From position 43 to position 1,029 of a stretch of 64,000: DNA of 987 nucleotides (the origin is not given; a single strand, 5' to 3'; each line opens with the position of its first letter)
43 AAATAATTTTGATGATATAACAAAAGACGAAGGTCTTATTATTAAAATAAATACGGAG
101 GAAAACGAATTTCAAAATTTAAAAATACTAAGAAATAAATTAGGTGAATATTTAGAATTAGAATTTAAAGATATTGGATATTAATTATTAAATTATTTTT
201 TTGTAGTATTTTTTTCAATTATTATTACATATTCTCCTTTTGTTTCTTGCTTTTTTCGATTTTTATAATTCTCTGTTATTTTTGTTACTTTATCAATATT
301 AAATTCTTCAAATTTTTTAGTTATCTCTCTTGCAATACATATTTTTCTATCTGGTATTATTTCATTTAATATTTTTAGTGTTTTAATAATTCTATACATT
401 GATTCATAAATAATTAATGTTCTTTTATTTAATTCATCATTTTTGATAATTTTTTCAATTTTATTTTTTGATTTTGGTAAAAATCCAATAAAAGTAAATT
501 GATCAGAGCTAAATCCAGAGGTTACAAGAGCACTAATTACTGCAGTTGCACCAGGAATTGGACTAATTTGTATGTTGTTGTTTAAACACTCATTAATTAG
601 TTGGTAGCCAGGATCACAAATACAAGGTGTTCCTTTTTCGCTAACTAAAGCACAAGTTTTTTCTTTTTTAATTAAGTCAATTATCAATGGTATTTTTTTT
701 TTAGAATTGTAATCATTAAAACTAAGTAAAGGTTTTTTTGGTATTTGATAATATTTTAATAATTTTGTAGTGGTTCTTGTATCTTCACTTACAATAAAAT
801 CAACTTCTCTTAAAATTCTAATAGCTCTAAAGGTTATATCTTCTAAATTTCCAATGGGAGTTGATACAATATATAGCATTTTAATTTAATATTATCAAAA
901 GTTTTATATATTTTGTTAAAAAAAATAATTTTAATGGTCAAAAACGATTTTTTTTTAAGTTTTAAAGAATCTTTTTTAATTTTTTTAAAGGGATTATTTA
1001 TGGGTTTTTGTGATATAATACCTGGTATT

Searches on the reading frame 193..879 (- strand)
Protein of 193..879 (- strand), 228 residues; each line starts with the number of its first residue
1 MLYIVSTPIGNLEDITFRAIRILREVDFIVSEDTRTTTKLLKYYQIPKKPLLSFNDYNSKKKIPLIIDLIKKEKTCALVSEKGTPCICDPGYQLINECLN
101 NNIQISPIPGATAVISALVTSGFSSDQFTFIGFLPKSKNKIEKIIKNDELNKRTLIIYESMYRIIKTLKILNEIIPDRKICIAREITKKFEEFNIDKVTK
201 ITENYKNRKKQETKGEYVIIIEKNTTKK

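Call 47: find_encoding_contigs(protein=window:193-879:-, flank=10000, max_places=2)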
Protein window:193-879:- (228 aa): 2 contigs read that carry it; 2 places shown.
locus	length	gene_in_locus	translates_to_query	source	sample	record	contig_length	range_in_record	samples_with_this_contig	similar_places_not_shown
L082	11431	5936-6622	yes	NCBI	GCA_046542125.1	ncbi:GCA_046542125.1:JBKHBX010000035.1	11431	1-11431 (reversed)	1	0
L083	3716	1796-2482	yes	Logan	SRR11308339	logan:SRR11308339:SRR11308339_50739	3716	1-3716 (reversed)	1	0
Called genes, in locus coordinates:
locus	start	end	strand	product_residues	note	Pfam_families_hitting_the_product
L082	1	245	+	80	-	?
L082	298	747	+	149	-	PF13673:Acetyltransf_10, PF00583:Acetyltransf_1, PF13508:Acetyltransf_7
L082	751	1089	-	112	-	PF02643:DUF192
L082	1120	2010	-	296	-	PF01875:Memo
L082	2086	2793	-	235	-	-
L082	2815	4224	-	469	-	PF05221:AdoHcyase, PF00670:AdoHcyase_NAD, PF02826:2-Hacid_dh_C (weak)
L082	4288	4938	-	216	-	PF00702:Hydrolase, PF13419:HAD_2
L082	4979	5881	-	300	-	PF04018:VCA0040-like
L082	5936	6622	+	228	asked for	PF00590:TP_methylase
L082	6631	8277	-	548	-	PF13671:AAA_33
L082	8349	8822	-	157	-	-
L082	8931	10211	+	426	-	PF09249:tRNA_NucTransf2, PF21133:CAA_C (weak)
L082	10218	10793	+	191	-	PF01569:PAP2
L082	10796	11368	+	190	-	-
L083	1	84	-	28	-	?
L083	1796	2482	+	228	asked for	PF00590:TP_methylase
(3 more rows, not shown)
